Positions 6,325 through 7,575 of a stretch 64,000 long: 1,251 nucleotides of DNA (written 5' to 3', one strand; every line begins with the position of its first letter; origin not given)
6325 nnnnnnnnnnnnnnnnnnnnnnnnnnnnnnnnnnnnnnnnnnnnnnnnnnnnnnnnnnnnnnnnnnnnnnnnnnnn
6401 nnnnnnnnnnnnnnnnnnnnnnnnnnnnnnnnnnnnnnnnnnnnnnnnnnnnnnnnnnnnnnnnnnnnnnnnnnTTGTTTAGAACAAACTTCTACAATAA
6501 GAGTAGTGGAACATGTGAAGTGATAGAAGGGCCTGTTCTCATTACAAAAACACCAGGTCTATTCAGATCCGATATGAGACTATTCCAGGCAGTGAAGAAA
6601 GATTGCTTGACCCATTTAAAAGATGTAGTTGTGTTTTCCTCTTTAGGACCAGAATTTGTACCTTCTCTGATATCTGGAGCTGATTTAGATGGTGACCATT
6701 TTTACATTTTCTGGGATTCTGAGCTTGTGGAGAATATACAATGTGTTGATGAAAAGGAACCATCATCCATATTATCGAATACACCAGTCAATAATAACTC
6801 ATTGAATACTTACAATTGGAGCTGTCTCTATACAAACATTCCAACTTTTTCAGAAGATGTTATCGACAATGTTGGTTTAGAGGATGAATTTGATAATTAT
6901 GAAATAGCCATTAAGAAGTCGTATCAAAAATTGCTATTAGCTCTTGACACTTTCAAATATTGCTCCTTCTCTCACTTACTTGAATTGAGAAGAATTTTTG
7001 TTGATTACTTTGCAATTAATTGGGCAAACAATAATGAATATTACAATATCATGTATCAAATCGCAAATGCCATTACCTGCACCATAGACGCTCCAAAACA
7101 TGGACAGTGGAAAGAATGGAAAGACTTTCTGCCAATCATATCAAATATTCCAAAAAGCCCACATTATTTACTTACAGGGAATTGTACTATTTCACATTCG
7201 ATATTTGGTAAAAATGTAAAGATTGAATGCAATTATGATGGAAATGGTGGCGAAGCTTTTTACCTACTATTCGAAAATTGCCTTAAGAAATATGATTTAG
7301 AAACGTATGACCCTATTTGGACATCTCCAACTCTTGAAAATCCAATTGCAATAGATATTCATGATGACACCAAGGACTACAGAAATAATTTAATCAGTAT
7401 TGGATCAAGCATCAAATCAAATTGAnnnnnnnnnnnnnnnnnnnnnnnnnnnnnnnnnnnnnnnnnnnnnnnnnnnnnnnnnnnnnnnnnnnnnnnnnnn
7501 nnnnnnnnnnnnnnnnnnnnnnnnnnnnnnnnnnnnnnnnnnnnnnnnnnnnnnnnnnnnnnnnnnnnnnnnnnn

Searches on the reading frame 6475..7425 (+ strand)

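Call 9: search_protein_families(library=pfam, proteins=[window:6475-7425:+], max_evalue=0.01)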
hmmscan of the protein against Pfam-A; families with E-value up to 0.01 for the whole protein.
window:6475-7425:+ (316 aa): 1 family
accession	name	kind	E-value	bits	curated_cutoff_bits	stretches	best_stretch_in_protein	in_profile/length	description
PF05183.17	RdRP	-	6.7e-24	84.9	23.8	1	10-100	375-465/582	RNA dependent RNA polymerase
